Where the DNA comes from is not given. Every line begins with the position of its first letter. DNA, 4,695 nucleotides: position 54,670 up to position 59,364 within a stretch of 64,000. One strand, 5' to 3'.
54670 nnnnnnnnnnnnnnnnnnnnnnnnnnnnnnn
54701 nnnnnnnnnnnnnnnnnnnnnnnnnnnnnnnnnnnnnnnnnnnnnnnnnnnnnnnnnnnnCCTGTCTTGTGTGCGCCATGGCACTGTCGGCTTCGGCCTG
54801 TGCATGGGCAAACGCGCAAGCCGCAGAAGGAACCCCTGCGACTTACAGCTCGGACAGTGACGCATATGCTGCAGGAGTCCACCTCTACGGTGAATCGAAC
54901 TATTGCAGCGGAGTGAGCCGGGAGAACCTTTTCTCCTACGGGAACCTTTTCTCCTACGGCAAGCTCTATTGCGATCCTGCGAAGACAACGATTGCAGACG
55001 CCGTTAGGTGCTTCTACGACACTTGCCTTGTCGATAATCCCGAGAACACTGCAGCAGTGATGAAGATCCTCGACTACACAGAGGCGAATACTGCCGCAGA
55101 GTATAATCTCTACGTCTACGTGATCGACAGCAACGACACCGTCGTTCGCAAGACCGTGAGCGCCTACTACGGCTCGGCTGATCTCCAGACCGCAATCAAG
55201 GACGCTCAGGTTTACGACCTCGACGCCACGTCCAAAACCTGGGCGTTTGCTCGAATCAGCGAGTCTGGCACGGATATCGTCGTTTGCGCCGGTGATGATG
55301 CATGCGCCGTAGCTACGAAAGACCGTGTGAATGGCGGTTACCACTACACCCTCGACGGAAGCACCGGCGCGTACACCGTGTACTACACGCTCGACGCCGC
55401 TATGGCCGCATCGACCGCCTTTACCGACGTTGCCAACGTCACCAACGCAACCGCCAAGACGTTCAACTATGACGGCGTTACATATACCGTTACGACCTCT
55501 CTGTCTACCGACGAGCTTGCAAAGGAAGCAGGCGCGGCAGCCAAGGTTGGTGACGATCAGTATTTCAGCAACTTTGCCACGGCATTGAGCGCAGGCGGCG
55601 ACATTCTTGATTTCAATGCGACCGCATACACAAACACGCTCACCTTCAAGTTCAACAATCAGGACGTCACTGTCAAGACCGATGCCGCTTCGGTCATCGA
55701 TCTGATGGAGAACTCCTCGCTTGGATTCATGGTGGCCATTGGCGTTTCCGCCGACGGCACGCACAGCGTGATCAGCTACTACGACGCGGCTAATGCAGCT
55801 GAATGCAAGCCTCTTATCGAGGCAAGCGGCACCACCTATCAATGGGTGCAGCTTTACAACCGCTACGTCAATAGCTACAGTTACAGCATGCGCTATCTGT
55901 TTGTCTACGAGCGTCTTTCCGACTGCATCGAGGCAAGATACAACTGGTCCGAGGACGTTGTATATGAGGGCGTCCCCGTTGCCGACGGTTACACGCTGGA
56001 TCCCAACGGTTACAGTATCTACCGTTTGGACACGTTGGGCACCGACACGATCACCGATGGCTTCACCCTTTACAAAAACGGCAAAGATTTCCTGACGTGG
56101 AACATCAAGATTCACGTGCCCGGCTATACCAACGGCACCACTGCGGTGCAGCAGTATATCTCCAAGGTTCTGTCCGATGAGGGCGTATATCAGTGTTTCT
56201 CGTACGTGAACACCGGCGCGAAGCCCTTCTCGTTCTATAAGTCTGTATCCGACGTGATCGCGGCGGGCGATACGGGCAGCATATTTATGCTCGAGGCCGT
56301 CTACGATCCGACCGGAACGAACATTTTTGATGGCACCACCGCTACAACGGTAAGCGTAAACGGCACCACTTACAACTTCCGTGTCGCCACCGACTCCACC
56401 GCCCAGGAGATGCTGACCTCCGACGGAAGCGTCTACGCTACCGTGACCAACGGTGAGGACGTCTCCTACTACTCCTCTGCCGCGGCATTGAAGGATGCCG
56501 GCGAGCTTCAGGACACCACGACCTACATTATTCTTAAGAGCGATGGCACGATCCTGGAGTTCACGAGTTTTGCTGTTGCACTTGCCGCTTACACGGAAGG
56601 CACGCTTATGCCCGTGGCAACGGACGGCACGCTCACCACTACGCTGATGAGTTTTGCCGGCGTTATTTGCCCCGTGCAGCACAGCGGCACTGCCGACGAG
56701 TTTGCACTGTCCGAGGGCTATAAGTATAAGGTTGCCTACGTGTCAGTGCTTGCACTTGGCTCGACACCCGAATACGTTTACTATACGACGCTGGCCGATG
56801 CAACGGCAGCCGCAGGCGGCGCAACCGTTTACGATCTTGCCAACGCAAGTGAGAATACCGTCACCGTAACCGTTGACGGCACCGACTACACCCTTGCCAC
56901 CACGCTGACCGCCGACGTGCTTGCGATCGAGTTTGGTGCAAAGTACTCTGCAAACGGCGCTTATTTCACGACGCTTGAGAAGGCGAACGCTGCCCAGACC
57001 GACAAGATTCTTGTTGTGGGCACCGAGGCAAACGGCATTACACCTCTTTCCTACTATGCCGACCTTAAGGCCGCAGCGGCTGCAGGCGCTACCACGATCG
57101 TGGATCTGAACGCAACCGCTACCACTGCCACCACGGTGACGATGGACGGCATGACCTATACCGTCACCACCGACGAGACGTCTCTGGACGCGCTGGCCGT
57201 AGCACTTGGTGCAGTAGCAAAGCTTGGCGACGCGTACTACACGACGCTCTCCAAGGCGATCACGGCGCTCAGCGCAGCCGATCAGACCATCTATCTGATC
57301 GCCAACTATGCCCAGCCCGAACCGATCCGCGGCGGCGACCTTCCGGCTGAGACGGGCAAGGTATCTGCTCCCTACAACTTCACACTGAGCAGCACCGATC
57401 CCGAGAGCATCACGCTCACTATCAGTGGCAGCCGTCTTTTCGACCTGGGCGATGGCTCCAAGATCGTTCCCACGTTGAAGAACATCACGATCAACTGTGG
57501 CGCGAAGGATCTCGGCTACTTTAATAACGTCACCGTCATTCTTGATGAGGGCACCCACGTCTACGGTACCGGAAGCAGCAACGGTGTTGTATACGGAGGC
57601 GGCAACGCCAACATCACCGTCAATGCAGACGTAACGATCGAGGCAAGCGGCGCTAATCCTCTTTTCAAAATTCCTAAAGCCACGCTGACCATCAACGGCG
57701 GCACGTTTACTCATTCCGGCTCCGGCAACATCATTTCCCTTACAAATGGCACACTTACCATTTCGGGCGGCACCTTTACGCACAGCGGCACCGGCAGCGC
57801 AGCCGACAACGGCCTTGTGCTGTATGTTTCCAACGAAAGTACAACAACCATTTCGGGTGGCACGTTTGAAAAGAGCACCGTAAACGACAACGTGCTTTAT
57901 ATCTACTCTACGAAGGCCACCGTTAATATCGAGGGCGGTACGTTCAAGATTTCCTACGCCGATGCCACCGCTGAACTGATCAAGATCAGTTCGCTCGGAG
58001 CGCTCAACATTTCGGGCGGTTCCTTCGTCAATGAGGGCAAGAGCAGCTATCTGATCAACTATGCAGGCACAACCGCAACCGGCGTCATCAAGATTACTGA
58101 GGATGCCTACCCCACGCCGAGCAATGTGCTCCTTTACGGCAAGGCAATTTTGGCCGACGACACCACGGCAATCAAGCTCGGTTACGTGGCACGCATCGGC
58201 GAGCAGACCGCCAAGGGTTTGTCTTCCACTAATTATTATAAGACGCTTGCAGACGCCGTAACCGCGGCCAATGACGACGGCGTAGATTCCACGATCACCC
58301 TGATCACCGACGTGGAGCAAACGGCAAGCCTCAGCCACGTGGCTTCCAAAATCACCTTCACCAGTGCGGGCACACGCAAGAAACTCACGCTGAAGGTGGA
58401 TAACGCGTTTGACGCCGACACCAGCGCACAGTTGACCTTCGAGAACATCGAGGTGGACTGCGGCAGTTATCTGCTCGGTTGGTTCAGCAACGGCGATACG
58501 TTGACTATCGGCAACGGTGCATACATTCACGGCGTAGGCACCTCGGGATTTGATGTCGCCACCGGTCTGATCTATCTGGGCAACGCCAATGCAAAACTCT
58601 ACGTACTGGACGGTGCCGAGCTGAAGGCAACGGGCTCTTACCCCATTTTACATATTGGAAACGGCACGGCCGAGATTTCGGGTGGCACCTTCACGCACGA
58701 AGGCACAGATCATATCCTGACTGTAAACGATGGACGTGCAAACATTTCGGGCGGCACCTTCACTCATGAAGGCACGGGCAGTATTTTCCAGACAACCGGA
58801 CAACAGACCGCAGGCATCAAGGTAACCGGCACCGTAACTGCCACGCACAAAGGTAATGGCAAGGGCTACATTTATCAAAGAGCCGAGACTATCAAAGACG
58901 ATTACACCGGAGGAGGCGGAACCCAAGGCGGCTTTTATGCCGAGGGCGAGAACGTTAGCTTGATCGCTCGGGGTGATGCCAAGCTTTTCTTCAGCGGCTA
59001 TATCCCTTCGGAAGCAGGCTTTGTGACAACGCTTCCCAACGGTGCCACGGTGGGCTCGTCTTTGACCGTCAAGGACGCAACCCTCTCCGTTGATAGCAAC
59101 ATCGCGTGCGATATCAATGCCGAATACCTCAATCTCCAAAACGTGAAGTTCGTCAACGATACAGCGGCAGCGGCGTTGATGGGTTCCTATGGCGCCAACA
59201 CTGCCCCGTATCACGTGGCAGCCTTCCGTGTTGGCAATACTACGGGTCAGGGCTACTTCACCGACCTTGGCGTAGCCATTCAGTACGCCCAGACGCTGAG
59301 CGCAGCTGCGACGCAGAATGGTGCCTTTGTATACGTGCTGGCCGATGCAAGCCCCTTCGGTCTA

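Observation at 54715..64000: A giant plus-strand gene is missing from the ORF track, and the listed minus-strand ORFs there are its antisense shadows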

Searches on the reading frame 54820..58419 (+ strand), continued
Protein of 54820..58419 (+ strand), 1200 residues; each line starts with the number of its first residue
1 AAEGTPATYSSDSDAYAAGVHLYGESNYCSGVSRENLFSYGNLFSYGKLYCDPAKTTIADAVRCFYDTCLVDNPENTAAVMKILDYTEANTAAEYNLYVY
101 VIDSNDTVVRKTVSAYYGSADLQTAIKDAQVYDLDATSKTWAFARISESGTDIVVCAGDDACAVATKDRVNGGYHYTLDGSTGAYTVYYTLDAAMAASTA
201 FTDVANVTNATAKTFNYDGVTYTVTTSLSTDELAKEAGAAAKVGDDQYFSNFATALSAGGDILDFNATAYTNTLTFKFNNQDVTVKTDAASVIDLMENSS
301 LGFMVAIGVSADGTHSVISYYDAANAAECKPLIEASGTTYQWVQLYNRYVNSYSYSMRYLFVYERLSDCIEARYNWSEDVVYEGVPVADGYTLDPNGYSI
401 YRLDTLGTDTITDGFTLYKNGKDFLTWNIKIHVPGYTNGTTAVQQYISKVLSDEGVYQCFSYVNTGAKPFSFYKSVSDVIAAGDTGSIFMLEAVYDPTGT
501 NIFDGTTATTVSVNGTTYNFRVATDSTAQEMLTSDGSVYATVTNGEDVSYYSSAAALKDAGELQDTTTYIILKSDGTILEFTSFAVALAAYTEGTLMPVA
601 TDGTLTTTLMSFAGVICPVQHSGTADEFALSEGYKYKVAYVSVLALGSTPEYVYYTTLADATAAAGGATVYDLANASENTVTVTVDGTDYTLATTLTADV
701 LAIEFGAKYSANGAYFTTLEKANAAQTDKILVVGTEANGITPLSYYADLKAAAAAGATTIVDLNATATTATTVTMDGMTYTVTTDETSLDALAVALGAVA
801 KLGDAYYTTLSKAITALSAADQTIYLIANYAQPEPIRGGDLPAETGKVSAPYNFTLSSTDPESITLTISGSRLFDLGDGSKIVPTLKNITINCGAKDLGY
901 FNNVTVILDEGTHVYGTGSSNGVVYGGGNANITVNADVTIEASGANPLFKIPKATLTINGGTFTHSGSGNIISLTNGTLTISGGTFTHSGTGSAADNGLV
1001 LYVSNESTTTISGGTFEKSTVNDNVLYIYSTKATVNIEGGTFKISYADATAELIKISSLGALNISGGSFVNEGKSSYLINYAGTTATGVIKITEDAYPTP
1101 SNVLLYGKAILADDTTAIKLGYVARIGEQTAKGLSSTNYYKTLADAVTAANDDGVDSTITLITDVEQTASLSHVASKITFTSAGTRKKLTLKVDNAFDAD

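Call 60: find_encoding_contigs(protein=P0009, flank=10000, max_places=2)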
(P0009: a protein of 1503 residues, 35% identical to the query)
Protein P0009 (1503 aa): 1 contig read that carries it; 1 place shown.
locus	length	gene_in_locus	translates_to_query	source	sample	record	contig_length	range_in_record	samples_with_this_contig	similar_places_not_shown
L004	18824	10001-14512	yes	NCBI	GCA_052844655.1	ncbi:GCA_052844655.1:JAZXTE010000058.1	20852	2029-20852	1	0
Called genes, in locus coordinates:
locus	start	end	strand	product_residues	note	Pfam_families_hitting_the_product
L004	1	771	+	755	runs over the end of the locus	-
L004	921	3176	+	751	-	-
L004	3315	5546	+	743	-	-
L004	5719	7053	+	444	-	PF01595:CNNM, PF00571:CBS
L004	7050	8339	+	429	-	PF01595:CNNM, PF00571:CBS, PF03471:CorC_HlyC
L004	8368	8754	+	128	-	PF01325:Fe_dep_repress, PF09339:HTH_IclR (weak), PF12802:MarR_2 (weak), PF25213:HVO_A0261_N (weak), PF02742:Fe_dep_repr_C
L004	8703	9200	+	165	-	PF00075:RNase_H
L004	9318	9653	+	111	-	-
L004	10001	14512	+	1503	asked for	PF00386:C1q (faint)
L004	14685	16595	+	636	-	PF00795:CN_hydrolase, PF02540:NAD_synthase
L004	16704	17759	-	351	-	PF02653:BPD_transp_2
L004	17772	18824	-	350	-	?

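Call 84: search_solved_structures(query=L001:18622-19134:+, max_evalue=5)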
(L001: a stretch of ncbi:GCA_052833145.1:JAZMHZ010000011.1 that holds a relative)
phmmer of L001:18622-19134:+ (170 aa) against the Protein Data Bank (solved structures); distinct sequences matched with E-value up to 5: 4.
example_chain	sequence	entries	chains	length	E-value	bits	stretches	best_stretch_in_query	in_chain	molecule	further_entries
3dte_A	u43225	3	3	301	0.011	19.1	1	27-79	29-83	IrrE protein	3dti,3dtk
7omm_A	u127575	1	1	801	0.32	14.3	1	58-158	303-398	LPS-assembly protein LptD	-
9v21_lV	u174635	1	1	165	2.2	11.6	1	32-85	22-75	60S ribosomal protein L21, putative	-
9v1i_lV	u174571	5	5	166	2.2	11.6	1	32-85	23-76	60S ribosomal protein L21, putative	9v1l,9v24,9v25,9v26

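Call 89: search_protein_families(library=pfam, proteins=[P0003, P0002, P0010], max_evalue=0.01)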
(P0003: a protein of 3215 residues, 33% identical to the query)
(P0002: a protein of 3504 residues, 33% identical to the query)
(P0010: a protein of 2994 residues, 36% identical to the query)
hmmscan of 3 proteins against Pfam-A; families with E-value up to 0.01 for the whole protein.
P0003 (3215 aa): 2 families
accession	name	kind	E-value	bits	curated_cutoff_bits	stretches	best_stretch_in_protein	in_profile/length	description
PF18492.6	ORF_2_N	-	0.003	18.2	29.2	0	805-869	24-86/122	Open reading frame 2 N-terminal domain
PF22783.1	BapA_N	-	0.0033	17.5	27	0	1074-1143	21-82/123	BapA, prefix-like domain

P0002 (3504 aa): 0 families

P0010 (2994 aa): 0 families

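Call 91: search_protein_families(library=ncbifam, proteins=[P0012, P0013, P0016, P0022], max_evalue=0.01)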
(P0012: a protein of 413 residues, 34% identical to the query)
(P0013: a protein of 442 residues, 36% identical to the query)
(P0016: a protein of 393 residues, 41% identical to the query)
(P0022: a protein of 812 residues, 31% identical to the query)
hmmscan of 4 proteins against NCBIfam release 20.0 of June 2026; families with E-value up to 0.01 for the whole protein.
P0012 (413 aa): 0 families

P0013 (442 aa): 0 families

P0016 (393 aa): 1 family
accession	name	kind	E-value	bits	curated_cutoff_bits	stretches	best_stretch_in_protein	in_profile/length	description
NF033644.1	antiterm_UpxY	subfamily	0.006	16.6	100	0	346-381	116-151/164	UpxY family transcription antiterminator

P0022 (812 aa): 1 family
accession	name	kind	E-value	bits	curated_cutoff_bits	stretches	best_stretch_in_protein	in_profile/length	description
NF010147.0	PRK13623.1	equivalog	0.0017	18.5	117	1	103-160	55-112/115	iron-sulfur cluster insertion protein ErpA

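Call 92: search_protein_families(library=pfam, proteins=[P0012, P0013, P0016, P0022, P0014, P0017], max_evalue=0.01)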
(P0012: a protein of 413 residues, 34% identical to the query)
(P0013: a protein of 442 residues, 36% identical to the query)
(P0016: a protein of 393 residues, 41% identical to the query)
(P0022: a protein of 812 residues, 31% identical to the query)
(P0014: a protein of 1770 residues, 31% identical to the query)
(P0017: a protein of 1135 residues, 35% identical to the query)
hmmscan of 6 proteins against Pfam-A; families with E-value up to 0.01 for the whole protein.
P0012 (413 aa): 0 families

P0013 (442 aa): 1 family
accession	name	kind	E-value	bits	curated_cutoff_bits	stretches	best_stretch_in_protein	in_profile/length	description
PF14262.12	Cthe_2159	-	9.2e-10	38.7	25.8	3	275-404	164-254/262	Carbohydrate-binding domain-containing protein Cthe_2159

P0016 (393 aa): 1 family
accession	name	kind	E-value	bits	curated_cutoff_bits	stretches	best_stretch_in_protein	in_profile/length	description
PF13229.12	Beta_helix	-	0.0039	17.3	25.9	0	132-293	2-156/158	Right handed beta helix region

P0022 (812 aa): 0 families

P0014 (1770 aa): 0 families

P0017 (1135 aa): 1 family
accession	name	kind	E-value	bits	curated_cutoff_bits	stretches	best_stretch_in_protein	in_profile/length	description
PF13229.12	Beta_helix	-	0.0016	18.6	25.9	1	375-514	20-151/158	Right handed beta helix region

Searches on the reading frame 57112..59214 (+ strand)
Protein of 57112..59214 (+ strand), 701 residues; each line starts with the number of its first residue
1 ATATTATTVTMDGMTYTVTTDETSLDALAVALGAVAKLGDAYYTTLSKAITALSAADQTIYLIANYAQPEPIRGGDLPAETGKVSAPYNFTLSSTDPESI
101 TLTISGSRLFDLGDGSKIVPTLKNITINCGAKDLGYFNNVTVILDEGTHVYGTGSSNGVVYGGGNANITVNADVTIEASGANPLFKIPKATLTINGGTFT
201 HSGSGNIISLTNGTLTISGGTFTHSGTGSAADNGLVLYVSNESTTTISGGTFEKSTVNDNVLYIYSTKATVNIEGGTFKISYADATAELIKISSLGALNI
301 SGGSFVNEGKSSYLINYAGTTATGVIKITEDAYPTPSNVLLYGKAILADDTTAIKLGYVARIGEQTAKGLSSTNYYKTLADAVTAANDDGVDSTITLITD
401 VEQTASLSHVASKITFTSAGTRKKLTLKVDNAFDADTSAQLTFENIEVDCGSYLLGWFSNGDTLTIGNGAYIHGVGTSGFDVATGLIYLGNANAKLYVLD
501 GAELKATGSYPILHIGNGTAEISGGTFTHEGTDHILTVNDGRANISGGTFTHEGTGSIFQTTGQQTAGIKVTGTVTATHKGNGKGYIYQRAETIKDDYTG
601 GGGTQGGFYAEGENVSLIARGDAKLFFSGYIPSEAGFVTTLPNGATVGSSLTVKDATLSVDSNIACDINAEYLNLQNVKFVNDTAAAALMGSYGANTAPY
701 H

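Call 37: find_homologous_proteins(query=window:57112-59214:+, max_evalue=0.001)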
Query window:57112-59214:+: 8000 candidates shared short words with the query, none scored E <= 0.001.

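Call 80: search_dna_similar(query=window:57130-59214:+, collection=plasmids, mode=protein, max_evalue=0.001, max_rows=10)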
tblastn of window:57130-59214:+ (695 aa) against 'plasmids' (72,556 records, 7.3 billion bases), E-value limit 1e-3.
No match.
